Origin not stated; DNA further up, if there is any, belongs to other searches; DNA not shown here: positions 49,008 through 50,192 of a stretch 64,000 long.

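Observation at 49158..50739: GC-rich fatty-acid desaturase next to an MFS-transporter fragment: likely horizontally acquired lipid-modifying island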

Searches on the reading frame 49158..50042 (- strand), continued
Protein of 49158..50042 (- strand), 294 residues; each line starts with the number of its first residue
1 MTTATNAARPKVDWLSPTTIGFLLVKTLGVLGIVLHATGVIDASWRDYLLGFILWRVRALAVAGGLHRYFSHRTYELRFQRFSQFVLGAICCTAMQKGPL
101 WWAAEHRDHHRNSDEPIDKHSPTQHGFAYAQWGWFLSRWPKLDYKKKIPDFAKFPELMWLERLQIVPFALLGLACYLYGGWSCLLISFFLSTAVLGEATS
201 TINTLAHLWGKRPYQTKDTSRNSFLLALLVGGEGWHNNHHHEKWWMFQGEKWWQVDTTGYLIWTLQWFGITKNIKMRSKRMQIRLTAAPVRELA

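Call 26: search_solved_structures(query=window:49158-50042:-, show_alignments=2)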
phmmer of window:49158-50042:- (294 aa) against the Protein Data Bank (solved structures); distinct sequences matched with E-value up to 0.001: 2.
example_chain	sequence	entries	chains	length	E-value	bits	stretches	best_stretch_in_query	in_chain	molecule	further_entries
4ymk_A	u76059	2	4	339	3.9e-26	95.2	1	10-280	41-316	Acyl-CoA desaturase 1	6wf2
4zyo_A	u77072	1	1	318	5.9e-25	91.4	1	10-279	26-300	Acyl-CoA desaturase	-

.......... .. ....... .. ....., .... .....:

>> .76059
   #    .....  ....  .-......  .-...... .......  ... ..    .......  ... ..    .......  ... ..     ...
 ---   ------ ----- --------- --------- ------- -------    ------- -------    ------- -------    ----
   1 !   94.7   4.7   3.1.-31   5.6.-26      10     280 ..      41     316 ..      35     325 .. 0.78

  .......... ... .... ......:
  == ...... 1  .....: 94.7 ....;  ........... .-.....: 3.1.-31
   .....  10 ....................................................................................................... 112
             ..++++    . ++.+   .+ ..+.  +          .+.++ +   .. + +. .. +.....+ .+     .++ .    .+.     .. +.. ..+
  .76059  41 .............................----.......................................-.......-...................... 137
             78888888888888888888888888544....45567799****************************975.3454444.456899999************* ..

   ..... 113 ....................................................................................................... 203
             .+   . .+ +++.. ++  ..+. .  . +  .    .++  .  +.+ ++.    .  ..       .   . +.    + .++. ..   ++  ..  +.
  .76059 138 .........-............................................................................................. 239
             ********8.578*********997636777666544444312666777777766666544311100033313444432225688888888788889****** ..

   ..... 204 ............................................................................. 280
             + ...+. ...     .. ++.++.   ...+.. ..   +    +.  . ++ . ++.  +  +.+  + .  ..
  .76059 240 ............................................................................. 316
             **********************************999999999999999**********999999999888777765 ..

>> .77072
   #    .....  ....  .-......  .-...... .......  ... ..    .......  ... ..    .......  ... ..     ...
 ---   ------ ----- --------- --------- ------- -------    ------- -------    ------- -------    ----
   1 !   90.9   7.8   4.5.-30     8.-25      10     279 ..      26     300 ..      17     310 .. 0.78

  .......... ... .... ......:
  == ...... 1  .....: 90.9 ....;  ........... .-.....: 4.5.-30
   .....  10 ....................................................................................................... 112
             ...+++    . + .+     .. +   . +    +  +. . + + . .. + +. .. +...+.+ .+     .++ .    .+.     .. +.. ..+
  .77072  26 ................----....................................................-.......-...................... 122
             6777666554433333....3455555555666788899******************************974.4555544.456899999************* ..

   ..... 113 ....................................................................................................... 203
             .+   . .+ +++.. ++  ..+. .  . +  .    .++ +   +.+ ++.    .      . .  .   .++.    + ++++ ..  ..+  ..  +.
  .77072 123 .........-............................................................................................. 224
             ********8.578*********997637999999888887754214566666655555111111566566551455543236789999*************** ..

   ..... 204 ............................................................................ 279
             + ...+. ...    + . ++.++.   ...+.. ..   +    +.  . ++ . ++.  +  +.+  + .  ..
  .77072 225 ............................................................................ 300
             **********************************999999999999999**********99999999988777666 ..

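Call 38: search_dna_similar(query=window:49158-50042:-, collection=plasmids, mode=protein, max_rows=15)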
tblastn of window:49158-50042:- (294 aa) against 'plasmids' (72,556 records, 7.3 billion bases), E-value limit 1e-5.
Records with a match: 70; places in all: 81; records where one place covers at least 80% of the query: 47.
Best place of each record, by identity: <60% 70.
By first word of the organism name: Ralstonia 18; Acinetobacter 16; Streptomyces 7; Vibrio 5; Salinivibrio 4; Burkholderia 4; Photobacterium 2; Nostoc 2; Aulosira 1; Chroococcidiopsis 1; and 10 more.
By predicted mobility (MOB-suite, as given by PLSDB): non-mobilizable 46; mobilizable 16; conjugative 8.
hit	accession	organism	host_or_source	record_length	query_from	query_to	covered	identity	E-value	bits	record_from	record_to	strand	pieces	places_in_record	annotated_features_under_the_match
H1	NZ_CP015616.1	Acinetobacter schindleri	cell culture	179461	6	292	98%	36.1%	7e-36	143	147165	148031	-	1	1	acyl-CoA desaturase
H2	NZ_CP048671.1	Acinetobacter sp. YH12138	Pig,feces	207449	6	292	98%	35.8%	6e-35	140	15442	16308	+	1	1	acyl-CoA desaturase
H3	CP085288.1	Acinetobacter haemolyticus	single cell,water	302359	5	281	94%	36.3%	3e-37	147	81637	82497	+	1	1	acyl-CoA desaturase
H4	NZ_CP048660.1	Acinetobacter piscicola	Pig,feces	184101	6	275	92%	36.1%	1e-34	139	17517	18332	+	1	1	acyl-CoA desaturase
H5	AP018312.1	Aulosira laxa NIES-50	-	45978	41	286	84%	39.6%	3e-29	124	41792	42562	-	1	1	desC1: acyl-CoA desaturase 1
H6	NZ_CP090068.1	Acinetobacter sp. SH20PTE14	pig manure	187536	41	292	86%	38.2%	4e-36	144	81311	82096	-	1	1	acyl-CoA desaturase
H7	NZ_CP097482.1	Chroococcidiopsis sp. CCNUC1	cell culture,soil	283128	44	281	81%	40.2%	6e-32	132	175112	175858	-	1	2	acyl-CoA desaturase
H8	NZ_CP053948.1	Acinetobacter sp. WY4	Euphausia superba,whole organism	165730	41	281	82%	39.5%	7e-37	146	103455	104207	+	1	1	acyl-CoA desaturase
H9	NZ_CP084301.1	Acinetobacter pseudolwoffii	a feces sample of chicken origin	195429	41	292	86%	37.5%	1e-35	142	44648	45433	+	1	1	acyl-CoA desaturase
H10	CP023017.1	Ralstonia solanacearum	Solanum tuberosum,single cell,Potato ...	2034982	49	293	83%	36.8%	4e-22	103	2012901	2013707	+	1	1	delta-9 acyl-phospholipid desaturase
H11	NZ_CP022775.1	Ralstonia solanacearum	Solanum tuberosum,single cell,Potato ...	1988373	49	293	83%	36.8%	4e-22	103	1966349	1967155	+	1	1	none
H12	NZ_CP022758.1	Ralstonia solanacearum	Solanum tuberosum,single cell,Potato ...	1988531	49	293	83%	36.8%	4e-22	103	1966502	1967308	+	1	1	none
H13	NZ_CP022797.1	Ralstonia solanacearum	Solanum tuberosum,single cell,Potato ...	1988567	49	293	83%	36.8%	4e-22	103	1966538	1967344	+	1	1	none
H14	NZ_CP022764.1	Ralstonia solanacearum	Solanum tuberosum,single cell,Potato ...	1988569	49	293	83%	36.8%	4e-22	103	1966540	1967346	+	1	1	none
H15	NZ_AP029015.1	Ralstonia pseudosolanacearum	-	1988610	49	293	83%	36.8%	4e-22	103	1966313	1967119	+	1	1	none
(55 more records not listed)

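Call 42: find_encoding_contigs(protein=P0013, flank=8000, max_places=1)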
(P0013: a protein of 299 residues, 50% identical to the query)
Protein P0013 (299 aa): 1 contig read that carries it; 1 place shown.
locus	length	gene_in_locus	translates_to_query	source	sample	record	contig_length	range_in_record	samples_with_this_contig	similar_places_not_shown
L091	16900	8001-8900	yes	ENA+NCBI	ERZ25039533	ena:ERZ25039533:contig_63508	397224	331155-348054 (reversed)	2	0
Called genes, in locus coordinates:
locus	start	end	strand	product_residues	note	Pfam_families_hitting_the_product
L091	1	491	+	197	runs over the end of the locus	PF00561:Abhydrolase_1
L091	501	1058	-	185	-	-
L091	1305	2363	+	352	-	PF00501:AMP-binding, PF13193:AMP-binding_C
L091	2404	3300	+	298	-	PF00106:adh_short, PF08659:KR, PF13561:adh_short_C2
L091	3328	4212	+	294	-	PF22622:MFE-2_hydrat-2_N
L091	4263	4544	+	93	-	-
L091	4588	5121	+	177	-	-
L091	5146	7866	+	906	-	PF00330:Aconitase, PF00694:Aconitase_C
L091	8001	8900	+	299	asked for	PF00487:FA_desaturase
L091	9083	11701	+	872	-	PF25788:Ig_Rha78A_N, PF08531:Bac_rhamnosid_N, PF05592:Bac_rhamnosid, PF17389:Bac_rhamnosid6H, PF22422:MGH1-like_GH, PF17390:Bac_rhamnosid_C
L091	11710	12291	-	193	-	PF00254:FKBP_C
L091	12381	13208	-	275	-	PF11794:HpaB_N, PF03241:HpaB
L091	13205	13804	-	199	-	PF11794:HpaB_N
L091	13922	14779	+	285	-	-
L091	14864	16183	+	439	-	PF08240:ADH_N, PF00107:ADH_zinc_N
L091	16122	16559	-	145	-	-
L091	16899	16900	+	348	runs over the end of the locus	PF05721:PhyH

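Call 43: find_encoding_contigs(protein=P0008, flank=8000, max_places=1)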
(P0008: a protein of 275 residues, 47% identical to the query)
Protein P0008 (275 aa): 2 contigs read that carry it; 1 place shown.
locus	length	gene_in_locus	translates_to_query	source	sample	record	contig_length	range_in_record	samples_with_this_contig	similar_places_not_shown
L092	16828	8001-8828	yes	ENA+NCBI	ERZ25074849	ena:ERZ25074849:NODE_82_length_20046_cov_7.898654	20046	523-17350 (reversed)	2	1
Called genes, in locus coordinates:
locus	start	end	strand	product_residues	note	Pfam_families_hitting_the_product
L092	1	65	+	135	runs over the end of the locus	PF07884:VKOR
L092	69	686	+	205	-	PF07885:Ion_trans_2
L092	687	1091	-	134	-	PF08570:DUF1761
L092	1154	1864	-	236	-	-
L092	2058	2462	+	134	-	-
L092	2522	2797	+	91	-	-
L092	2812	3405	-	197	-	PF04011:LemA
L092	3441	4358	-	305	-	-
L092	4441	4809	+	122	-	-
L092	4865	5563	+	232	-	PF20334:DUF6629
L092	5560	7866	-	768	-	PF03717:PBP_dimer, PF00905:Transpeptidase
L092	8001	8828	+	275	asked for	PF00487:FA_desaturase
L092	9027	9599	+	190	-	PF18306:LDcluster4, PF03641:Lysine_decarbox (weak)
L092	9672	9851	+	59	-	PF00584:SecE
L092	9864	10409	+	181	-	PF02357:NusG, PF00467:KOW (weak)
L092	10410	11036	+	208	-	-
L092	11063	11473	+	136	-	PF03946:Ribosomal_L11_N, PF00298:Ribosomal_L11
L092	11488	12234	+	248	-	PF00687:Ribosomal_L1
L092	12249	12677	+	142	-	PF00692:dUTPase, PF22769:DCD (weak)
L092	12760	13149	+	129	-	-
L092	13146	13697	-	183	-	-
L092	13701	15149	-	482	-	PF14559:TPR_19 (weak), PF23914:TPR_CcmH_CycH (weak), PF07719:TPR_2 (weak), PF13181:TPR_8 (weak), PF13414:TPR_11 (weak), PF13432:TPR_16 (weak), PF13431:TPR_17 (weak), PF00515:TPR_1 (weak), +11 more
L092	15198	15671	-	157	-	PF02075:RuvC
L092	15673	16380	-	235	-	PF01628:HrcA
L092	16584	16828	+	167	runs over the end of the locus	-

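Call 44: find_encoding_contigs(protein=P0006, flank=8000, max_places=1)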
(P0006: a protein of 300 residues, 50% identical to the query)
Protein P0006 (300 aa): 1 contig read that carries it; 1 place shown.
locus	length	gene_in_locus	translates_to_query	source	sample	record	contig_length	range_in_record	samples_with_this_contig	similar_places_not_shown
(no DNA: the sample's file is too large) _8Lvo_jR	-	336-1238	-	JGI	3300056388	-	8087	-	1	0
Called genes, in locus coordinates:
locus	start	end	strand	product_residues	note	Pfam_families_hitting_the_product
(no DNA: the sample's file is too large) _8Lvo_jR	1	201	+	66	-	?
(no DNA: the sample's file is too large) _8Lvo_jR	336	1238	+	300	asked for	PF00487:FA_desaturase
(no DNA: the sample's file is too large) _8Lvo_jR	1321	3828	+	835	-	PF02702:KdpD, PF00582:Usp, PF13493:DUF4118, PF00512:HisKA, PF02518:HATPase_c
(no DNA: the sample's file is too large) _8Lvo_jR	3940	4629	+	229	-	PF00072:Response_reg, PF00486:Trans_reg_C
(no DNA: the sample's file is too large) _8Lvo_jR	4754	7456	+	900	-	PF25788:Ig_Rha78A_N, PF08531:Bac_rhamnosid_N, PF05592:Bac_rhamnosid, PF17389:Bac_rhamnosid6H, PF22422:MGH1-like_GH, PF17390:Bac_rhamnosid_C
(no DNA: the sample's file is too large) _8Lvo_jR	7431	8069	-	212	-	PF00254:FKBP_C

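Call 65: predict_structure(alignment_id=A1)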
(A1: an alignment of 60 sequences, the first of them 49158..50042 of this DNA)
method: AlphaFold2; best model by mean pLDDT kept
length: 294 residues; sequences in the alignment: 60
mean_pLDDT: 90.2   pTM: 0.87
mean pLDDT of the five models: 90.2, 89.3, 88.0, 87.7, 86.8
residues with pLDDT >= 90: 216; 70-90: 58; 50-70: 12; < 50: 8
segments of 3 or more residues with pLDDT < 50: 1-4, 291-294
pLDDT, mean of each block of 10 residues (from residue 1): 56 89 95 98 98 97 96 95 97 92 93 88 90 84 92 96 96 98 98 94 91 87 93 92 90 89 96 88 64 45
secondary structure, 60 per line:
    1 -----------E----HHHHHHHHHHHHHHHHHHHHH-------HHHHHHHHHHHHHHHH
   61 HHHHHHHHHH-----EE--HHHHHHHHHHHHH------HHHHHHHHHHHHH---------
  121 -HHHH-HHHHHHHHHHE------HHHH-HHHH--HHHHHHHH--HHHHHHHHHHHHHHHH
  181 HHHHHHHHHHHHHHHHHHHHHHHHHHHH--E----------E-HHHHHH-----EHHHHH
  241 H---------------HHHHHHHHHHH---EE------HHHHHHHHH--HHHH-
elements in order: H17-37 H45-70 H80-92 H99-111 H122-125 H127-136 H144-147 H149-152 H155-162 H165-208 H224-229 H236-241 H257-267 H279-287 H290-293

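Call 67: fold_search(model_id=the predicted structure, library=pdb)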
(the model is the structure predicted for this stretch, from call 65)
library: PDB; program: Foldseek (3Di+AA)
matches with E <= 10: 269; with E <= 0.001: 4
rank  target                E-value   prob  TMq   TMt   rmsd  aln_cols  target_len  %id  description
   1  4ymk_A                1.9e-12  1.00  0.81  0.74   3.3       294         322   28  Crystal Structure of Stearoyl-Coenzyme A Desaturase 1 (released 2015-06-24)
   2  4ymk_D                2.0e-12  1.00  0.81  0.77   3.2       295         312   27  Crystal Structure of Stearoyl-Coenzyme A Desaturase 1 (released 2015-06-24)
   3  6wf2_A                2.1e-12  1.00  0.81  0.75   3.4       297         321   28  Crystal structure of mouse SCD1 with a diiron center (released 2020-06-17)
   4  4zyo                  2.5e-12  1.00  0.80  0.79   3.4       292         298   28  Crystal Structure of Human Integral Membrane Stearoyl-CoA Desaturase with Substrate (released 2015-06-17)
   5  8xks_K                3.1e-02  0.99  0.43  0.36  12.4       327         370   13  The cryo-EM structure of Orf2971-FtsHi motor complex (released 2024-12-04)
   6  8xqw_M                3.7e-02  0.99  0.44  0.35  12.3       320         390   13  Cryo-EM structure of the Ycf2-FtsHi motor complex from Chlamydomonas reinhardtii in AMPPNP bound state (released 2024-09-11)
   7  6uwf                  6.9e-01  0.10  0.16  0.12  18.2       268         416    8  GltPh in complex with L-aspartate and sodium ions in outward-facing state (released 2020-06-03)
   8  4d2b                  8.7e-01  0.12  0.17  0.13  15.6       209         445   12  Structure of a ligand free POT family peptide transporter (released 2014-06-25)
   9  8oyf                  1.2e+00  0.05  0.14  0.15  17.9       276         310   11  Crystal structure of ASBTNM in lipidic cubic phase without substrate bound (released 2023-07-12)
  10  5d6k                  1.6e+00  0.08  0.15  0.12  16.2       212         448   14  PepT - CIM (released 2016-08-17)
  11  4n7x                  1.6e+00  0.04  0.14  0.14  20.1       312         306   11  The E254A mutant of the sodium bile acid symporter from Yersinia frederiksenii (released 2013-12-11)
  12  6ghj_A                1.6e+00  0.08  0.16  0.12  16.6       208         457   13  PepTSt in complex with tripeptide Phe-Ala-Gln (released 2018-09-19)
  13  5oxm                  1.6e+00  0.07  0.16  0.12  16.1       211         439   14  PepTSt in complex with dipeptide Asp-Glu (released 2018-02-21)
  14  6ivm_D                1.6e+00  0.03  0.12  0.13  21.7       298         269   13  Crystal structure of a membrane protein P143A (released 2019-11-06)
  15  4d2d_A                1.7e+00  0.08  0.17  0.12  14.8       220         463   12  Structure of a tri peptide bound POT family peptide transporter (released 2014-06-25)
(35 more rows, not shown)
